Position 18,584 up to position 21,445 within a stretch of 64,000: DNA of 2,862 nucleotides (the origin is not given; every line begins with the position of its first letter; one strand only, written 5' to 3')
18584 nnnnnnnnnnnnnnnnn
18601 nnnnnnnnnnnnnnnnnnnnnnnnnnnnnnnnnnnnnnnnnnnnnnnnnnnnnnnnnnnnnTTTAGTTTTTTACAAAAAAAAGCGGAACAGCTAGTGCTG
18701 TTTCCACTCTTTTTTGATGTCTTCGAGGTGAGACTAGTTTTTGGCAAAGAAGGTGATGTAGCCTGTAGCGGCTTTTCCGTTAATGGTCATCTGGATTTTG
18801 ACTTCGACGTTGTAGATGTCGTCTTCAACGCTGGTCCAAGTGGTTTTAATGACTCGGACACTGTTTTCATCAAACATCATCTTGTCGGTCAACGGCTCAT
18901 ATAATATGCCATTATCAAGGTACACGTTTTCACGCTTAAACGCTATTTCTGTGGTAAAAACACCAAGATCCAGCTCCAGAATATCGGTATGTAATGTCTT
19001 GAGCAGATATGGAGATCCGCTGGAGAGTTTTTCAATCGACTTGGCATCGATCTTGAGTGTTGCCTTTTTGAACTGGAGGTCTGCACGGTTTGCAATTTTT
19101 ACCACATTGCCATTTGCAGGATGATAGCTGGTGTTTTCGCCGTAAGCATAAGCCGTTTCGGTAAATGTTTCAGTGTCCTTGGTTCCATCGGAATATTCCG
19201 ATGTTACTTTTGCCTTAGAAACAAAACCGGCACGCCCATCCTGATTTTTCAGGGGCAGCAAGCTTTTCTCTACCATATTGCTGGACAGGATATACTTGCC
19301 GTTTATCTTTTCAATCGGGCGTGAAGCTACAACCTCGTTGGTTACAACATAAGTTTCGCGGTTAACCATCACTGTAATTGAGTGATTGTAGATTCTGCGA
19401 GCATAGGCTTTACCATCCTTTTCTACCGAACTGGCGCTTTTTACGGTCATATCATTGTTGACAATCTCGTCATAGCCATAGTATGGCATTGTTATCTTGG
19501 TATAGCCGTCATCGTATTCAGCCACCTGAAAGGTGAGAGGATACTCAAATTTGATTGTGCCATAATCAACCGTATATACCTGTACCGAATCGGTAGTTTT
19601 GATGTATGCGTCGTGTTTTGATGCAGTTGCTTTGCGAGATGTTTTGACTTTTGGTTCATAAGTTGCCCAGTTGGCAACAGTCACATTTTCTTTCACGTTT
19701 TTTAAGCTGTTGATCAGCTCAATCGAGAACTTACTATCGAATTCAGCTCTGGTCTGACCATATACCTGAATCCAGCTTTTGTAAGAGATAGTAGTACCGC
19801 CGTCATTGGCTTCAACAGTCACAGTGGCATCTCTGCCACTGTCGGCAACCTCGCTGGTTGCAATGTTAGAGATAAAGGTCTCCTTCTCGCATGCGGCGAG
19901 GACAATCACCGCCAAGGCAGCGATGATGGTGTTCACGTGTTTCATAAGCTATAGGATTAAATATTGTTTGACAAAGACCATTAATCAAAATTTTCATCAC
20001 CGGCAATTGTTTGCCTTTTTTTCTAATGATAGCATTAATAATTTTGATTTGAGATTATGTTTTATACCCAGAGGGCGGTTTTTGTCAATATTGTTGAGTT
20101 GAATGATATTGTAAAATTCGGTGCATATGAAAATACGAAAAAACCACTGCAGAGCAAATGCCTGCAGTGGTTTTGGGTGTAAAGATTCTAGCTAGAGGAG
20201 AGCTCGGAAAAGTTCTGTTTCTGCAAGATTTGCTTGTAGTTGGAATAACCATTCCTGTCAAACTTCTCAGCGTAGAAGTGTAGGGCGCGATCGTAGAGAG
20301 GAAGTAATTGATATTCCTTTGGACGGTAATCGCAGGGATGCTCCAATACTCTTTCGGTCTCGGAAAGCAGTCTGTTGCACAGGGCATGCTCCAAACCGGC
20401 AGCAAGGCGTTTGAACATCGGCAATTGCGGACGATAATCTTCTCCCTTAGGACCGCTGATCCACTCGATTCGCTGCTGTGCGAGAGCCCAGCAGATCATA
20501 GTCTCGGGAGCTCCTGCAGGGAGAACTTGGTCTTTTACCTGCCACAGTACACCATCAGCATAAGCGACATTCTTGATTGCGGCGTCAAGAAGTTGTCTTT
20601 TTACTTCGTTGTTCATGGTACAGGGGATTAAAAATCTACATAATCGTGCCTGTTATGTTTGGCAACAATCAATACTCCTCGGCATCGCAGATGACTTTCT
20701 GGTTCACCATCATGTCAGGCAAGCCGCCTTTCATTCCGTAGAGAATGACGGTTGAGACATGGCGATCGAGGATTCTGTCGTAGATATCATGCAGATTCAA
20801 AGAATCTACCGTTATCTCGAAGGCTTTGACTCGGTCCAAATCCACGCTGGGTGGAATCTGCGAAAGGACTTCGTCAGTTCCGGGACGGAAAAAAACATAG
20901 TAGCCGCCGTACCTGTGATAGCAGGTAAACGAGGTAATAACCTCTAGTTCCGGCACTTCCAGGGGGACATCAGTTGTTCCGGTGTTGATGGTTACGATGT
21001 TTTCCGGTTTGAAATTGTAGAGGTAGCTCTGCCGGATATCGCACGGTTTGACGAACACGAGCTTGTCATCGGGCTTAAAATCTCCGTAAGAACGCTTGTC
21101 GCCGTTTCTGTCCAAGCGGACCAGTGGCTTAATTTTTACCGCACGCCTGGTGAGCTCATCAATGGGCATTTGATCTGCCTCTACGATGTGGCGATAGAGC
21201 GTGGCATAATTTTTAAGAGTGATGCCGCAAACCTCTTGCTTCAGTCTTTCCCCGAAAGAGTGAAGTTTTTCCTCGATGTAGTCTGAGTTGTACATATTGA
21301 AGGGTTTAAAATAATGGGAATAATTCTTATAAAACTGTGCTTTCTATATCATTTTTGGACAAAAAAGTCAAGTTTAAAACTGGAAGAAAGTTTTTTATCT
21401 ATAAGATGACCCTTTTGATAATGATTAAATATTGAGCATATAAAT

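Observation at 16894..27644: ~10.7-kb accessory region of mosaic composition between the repeat protein and fadL, with no integrase or tRNA at its borders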

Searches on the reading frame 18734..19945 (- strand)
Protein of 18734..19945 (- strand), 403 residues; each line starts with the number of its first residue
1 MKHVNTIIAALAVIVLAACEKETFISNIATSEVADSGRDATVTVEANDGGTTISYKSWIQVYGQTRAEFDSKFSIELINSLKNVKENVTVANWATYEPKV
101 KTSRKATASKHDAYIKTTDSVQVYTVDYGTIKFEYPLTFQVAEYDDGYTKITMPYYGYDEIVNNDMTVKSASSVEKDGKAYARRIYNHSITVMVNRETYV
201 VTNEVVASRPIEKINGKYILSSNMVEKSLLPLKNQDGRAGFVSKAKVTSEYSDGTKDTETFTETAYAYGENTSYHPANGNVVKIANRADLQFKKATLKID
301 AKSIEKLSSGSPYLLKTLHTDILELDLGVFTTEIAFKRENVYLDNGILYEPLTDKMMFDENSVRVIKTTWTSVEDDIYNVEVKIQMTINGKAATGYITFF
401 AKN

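Call 5: search_protein_families(library=pfam, proteins=[window:18734-19945:-], max_evalue=0.01)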
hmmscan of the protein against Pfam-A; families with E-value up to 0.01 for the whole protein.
window:18734-19945:- (403 aa): 0 families

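Call 27: search_protein_families(library=ncbifam, proteins=[window:18734-19945:-], max_evalue=0.1)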
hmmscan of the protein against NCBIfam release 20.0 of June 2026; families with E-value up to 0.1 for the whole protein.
window:18734-19945:- (403 aa): 1 family
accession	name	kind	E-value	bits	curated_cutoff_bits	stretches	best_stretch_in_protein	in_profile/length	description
NF040569.1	DUF2007_rel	subfamily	0.052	13.8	55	1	172-209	33-72/74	DUF2007-related protein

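Call 28: search_protein_families(library=phrogs, proteins=[window:18734-19945:-], max_evalue=0.01)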
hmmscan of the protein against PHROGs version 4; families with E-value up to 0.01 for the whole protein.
window:18734-19945:- (403 aa): 0 families

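Call 29: search_protein_families(library=padloc, proteins=[window:18734-19945:-], max_evalue=0.01)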
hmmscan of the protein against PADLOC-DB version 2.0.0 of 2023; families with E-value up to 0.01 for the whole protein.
window:18734-19945:- (403 aa): 0 families

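Call 48: search_solved_structures(query=window:18734-19945:-, max_evalue=1)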
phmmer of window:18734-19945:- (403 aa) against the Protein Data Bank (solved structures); distinct sequences matched with E-value up to 1: 0.

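Call 71: find_related_loci(query=window:18734-19945:-, collection=viral_contigs, flank=5000)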
Query window:18734-19945:- (403 aa) in viral_contigs; peptide patterns used: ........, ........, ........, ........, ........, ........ (x = any residue, [..] = any of these).
7 stretches matched a pattern, but none encodes a relative of the query by tblastn (E <= 1e-3).

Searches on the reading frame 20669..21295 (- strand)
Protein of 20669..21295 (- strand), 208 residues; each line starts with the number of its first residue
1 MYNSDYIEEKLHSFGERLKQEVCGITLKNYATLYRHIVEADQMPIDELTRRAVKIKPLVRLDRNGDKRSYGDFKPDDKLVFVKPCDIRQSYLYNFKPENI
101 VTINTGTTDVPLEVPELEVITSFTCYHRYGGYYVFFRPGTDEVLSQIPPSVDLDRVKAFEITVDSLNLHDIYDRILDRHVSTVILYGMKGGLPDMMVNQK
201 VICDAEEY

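Call 5: search_protein_families(library=pfam, proteins=[window:20669-21295:-], max_evalue=0.01)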
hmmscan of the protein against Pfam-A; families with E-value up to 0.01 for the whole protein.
window:20669-21295:- (208 aa): 0 families

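Call 27: search_protein_families(library=ncbifam, proteins=[window:20669-21295:-], max_evalue=0.1)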
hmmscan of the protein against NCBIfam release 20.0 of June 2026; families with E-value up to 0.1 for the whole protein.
window:20669-21295:- (208 aa): 0 families

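Call 28: search_protein_families(library=phrogs, proteins=[window:20669-21295:-], max_evalue=0.01)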
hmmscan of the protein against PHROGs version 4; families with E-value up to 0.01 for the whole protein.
window:20669-21295:- (208 aa): 0 families

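Call 29: search_protein_families(library=padloc, proteins=[window:20669-21295:-], max_evalue=0.01)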
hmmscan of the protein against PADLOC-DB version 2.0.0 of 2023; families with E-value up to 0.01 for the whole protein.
window:20669-21295:- (208 aa): 0 families

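Call 31: find_encoding_contigs(protein=window:20669-21295:-, flank=10000, max_places=10)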
Protein window:20669-21295:- (208 aa): no gene with exactly this product is on record in the collection.

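Call 49: search_solved_structures(query=window:20669-21295:-, max_evalue=1)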
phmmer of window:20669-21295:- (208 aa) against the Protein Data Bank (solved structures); distinct sequences matched with E-value up to 1: 3.
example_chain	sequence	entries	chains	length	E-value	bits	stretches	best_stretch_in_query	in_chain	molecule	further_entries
8fje_A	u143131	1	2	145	0.023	17.5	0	16-54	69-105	E8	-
6v4p_C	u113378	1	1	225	0.26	14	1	83-140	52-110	Abciximab, heavy chain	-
4bkl_A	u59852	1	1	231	0.41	13.4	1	82-151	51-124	M2139 FAB FRAGMENT HEAVY CHAIN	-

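Call 51: find_homologous_proteins(query=window:20669-21295:-, max_evalue=0.001)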
Query window:20669-21295:- (208 aa): 41 proteins with E <= 0.001 among 138 candidates.
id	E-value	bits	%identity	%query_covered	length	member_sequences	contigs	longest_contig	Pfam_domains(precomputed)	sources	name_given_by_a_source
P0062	2.2e-137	473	100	100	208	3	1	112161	-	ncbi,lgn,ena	-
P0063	1.0e-118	412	88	100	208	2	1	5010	-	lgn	-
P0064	1.9e-108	379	80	100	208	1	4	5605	-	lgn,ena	-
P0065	7.4e-91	321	70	100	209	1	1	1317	-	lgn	-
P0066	1.2e-84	301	68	97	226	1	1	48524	-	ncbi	-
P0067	4.4e-81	289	66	96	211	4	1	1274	-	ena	-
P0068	5.4e-76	273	66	94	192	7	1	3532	-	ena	-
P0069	3.8e-74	267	62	99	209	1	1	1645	-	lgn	-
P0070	1.5e-72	262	59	100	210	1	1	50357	-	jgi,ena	-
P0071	4.0e-72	260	61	100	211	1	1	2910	-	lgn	-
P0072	3.9e-71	257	58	100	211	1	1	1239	-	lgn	-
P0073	2.9e-70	254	60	100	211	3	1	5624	-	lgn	-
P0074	2.8e-69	251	57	100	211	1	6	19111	-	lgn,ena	-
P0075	3.4e-66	241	58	95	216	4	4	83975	-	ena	-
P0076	2.7e-65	238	57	97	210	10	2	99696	-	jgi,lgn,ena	-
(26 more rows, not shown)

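Call 53: find_encoding_contigs(protein=P0066, flank=9000, max_places=3)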
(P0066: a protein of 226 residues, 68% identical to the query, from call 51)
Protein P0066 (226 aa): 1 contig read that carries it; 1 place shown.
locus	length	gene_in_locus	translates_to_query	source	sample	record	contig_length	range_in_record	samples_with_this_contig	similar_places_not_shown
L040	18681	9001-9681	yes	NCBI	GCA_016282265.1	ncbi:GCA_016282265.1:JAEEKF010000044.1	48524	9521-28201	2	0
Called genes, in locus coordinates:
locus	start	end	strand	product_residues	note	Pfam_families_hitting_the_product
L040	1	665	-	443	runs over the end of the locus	-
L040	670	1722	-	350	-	-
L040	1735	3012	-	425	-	PF01029:NusB, PF08241:Methyltransf_11 (faint), PF01728:FtsJ (weak), PF01189:Methyltr_RsmB-F, PF03602:Cons_hypoth95 (weak), PF09445:Methyltransf_15 (weak), PF13847:Methyltransf_31, PF13649:Methyltransf_25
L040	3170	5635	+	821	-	PF00133:tRNA-synt_1, PF01406:tRNA-synt_1e (faint), PF09334:tRNA-synt_1g, PF13603:tRNA-synt_1_2, PF00133:tRNA-synt_1, PF09334:tRNA-synt_1g (weak), PF08264:Anticodon_1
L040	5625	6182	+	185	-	PF04390:LptE (weak)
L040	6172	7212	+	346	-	PF06144:DNA_pol3_delta, PF21694:DNA_pol3_delta_C (weak)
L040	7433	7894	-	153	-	-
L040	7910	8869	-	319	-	PF01145:Band_7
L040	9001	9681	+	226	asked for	-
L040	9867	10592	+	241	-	-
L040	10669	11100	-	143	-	PF02643:DUF192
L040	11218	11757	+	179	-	PF00691:OmpA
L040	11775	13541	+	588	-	PF01368:DHH, PF02272:DHHA1, PF17768:RecJ_OB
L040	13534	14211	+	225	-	PF04367:DUF502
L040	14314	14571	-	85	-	PF03083:MtN3_slv (weak), PF04193:PQ-loop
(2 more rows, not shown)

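Call 54: find_encoding_contigs(protein=P0076, flank=9000, max_places=3)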
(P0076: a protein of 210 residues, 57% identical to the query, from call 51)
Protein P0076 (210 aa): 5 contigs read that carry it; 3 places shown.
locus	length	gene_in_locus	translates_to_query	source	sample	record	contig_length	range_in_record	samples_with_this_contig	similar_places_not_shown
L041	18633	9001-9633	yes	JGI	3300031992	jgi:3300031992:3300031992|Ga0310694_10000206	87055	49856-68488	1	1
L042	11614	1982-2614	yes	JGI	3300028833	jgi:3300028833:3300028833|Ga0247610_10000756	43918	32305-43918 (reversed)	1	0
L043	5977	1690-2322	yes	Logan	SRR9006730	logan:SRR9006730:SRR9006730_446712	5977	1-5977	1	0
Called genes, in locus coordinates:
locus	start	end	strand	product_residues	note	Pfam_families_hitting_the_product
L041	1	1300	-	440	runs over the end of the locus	-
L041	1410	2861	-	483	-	-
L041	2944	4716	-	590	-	-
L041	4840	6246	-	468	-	-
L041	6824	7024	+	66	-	-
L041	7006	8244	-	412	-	PF00248:Aldo_ket_red, PF13746:Fer4_18 (faint), PF14691:Fer4_20 (faint), PF14697:Fer4_21 (faint), PF12838:Fer4_7 (weak), PF13183:Fer4_8 (weak), PF13187:Fer4_9, PF13534:Fer4_17 (weak), +1 more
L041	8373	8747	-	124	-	-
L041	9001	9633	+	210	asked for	-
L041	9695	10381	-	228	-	-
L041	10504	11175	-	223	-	-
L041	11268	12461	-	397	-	-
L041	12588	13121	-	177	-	-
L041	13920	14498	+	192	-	-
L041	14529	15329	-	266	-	-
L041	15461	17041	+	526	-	PF28550:DUF8436 (weak), PF00890:FAD_binding_2 (weak), PF01266:DAO (faint), PF01494:FAD_binding_3 (weak), PF03486:HI0933_like (weak), PF07992:Pyr_redox_2 (weak), PF21688:FAD-depend_C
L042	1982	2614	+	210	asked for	-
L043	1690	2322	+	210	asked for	-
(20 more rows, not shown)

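Call 70: find_related_loci(query=A3, collection=viral_contigs, flank=5000)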
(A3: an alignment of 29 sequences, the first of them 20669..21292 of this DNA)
Query A3 (207 aa) in viral_contigs; peptide patterns used: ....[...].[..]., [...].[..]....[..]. (x = any residue, [..] = any of these).
63 stretches matched a pattern, but none encodes a relative of the query by tblastn (E <= 1e-3).

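Call 76: predict_structure(alignment_id=A3)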
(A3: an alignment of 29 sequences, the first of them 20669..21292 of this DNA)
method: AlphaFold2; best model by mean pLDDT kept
length: 207 residues; sequences in the alignment: 29
mean_pLDDT: 92.1   pTM: 0.88
mean pLDDT of the five models: 92.1, 91.7, 90.9, 89.2, 87.6
residues with pLDDT >= 90: 157; 70-90: 45; 50-70: 5; < 50: 0
segments of 3 or more residues with pLDDT < 50: none
pLDDT, mean of each block of 10 residues (from residue 1): 89 89 85 94 96 97 89 94 92 91 95 97 87 82 97 98 87 91 97 96 92
secondary structure, 60 per line:
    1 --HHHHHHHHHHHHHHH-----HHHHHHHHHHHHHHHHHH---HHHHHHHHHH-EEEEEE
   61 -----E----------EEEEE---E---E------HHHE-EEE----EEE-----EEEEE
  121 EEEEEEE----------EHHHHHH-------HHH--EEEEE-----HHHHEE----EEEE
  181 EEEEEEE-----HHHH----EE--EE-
elements in order: H3-17 H23-40 H44-53 E55-60 E77-81 E101-103 E108-110 E116-127 H139-144 E157-161 H167-170 E177-187 H193-196

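Call 79: fold_search(model_id=the predicted structure, library=pdb)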
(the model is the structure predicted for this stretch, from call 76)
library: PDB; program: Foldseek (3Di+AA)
matches with E <= 10: 122; with E <= 0.001: 0
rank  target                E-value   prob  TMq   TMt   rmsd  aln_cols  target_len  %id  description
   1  7ah9_5N               1.3e+00  0.01  0.08  0.04  15.0       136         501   11  Substrate-engaged type 3 secretion system needle complex from Salmonella enterica typhimurium - SpaR state 1 (released 2021-03-17)
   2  6j0n_b                1.5e+00  0.04  0.17  0.16  15.4       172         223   12  Cryo-EM Structure of an Extracellular Contractile Injection System, baseplate in extended state, refined in C6 symmetr (released 2019-04-10)
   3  7ah9_5K               1.8e+00  0.01  0.10  0.05  17.3       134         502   12  Substrate-engaged type 3 secretion system needle complex from Salmonella enterica typhimurium - SpaR state 1 (released 2021-03-17)
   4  9wfd_A                1.9e+00  0.01  0.08  0.05  19.6       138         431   11  Cryo-EM structure of the Type II secretion system protein from Acidithiobacillus caldus (released 2025-11-19)
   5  3lfv_A                2.1e+00  0.02  0.12  0.08  17.8       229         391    6  crystal structure of unliganded PDE5A GAF domain (released 2010-09-22)
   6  5zdh_A                2.3e+00  0.01  0.10  0.05  15.3       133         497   10  CryoEM structure of ETEC Pilotin-Secretin AspS-GspD complex (released 2018-04-18)
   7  6w6m_A                2.3e+00  0.01  0.09  0.05  21.4       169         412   12  Single particle cryoEM structure of V. cholerae Type IV competence pilus secretin PilQ (released 2020-10-14)
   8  7ah9_5O               2.4e+00  0.01  0.09  0.04  19.9       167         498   11  Substrate-engaged type 3 secretion system needle complex from Salmonella enterica typhimurium - SpaR state 1 (released 2021-03-17)
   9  6rbk_A                2.9e+00  0.02  0.16  0.15  16.6       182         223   12  Cryo-EM structure of the anti-feeding prophage (AFP) baseplate in extended state, 3-fold symmetrised (released 2019-04-24)
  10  8fmw_AT               2.9e+00  0.01  0.10  0.15  11.6       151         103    9  The structure of a hibernating ribosome in the Lyme disease pathogen (released 2023-11-08)
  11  9gyt_1S               3.1e+00  0.01  0.10  0.12  17.1       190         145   12  High resolution structure of B. oleracea mitoribosome (released 2025-10-15)
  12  4xvl_A                3.3e+00  0.03  0.10  0.04   9.1        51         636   14  Binary complex of human polymerase nu and DNA with the finger domain open (released 2015-03-11)
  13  7qdp_E                3.3e+00  0.01  0.15  0.10  16.0       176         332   10  Crystal structure of FLT3 T343I in complex with the canonical ligand FL (released 2022-12-14)
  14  8uu4_T                3.3e+00  0.01  0.09  0.15  11.8       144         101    8  Cryo-EM structure of the Listeria innocua 70S ribosome in complex with HPF (structure I-A) (released 2024-02-28)
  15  5w68_A                3.3e+00  0.00  0.07  0.05  20.3       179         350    9  Type II secretin from Enteropathogenic Escherichia coli - GspD (released 2017-11-15)
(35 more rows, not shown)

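Call 88: fold_search(model_id=the predicted structure, library=viral)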
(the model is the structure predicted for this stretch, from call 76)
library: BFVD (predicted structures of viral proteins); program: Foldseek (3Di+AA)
matches with E <= 10: 99; with E <= 0.001: 3
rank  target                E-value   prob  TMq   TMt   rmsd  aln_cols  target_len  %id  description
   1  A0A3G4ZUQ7            4.2e-06  1.00  0.47  0.46   6.3       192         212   19  Uncharacterized protein [Edafosvirus sp.]
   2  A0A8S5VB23            5.3e-05  1.00  0.46  0.44   3.8       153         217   16  Uncharacterized protein [Siphoviridae sp. ct0vA12]
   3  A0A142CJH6            2.1e-04  1.00  0.43  0.56   6.1       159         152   17  (no name in the UniProt tables at hand)
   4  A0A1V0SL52            1.2e-03  1.00  0.48  0.38   5.9       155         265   15  Uncharacterized protein [Klosneuvirus KNV1]
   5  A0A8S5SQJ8            4.2e-01  0.02  0.13  0.07  19.3       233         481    8  Uncharacterized protein [Siphoviridae sp. ctJyX12]
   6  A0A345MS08            5.0e-01  0.01  0.10  0.06  19.1       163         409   10  (no name in the UniProt tables at hand)
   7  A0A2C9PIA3            8.1e-01  0.04  0.09  0.08  12.0        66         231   14  Hexon protein (Fragment) [Pan troglodytes adenovirus]
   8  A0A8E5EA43            9.1e-01  0.01  0.11  0.09  21.6       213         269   11  Structural protein [Tenacibaculum phage Gundel_1]
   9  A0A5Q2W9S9            1.0e+00  0.04  0.17  0.19  16.2       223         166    8  (no name in the UniProt tables at hand)
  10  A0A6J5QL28            1.1e+00  0.02  0.15  0.13  17.0       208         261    5  Uncharacterized protein [uncultured Caudovirales phage]
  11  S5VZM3                1.2e+00  0.06  0.18  0.18   6.5        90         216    8  Thoeris anti-defense 2-like domain-containing protein [Pseudomonas phage PaBG]
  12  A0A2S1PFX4            1.4e+00  0.01  0.10  0.15  14.4       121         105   13  Uncharacterized protein [Pseudomonas phage 98PfluR60PP]
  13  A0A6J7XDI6            1.4e+00  0.01  0.13  0.12  17.1       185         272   14  Uncharacterized protein [uncultured Caudovirales phage]
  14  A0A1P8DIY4            1.6e+00  0.09  0.16  0.26  12.4       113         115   12  (no name in the UniProt tables at hand)
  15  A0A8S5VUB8            1.6e+00  0.02  0.14  0.12  17.9       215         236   13  GAF domain-containing protein [Ackermannviridae sp.]
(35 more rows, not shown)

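Call 90: find_encoding_contigs(protein=P0062, flank=10000, max_places=4)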
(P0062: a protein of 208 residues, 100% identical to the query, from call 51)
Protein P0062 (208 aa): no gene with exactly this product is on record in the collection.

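Call 105: search_dna_similar(query=window:20669-21295:-, collection=phages, mode=protein, max_evalue=0.001, max_rows=6)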
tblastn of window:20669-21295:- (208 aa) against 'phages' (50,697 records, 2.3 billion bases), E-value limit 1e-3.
No match.
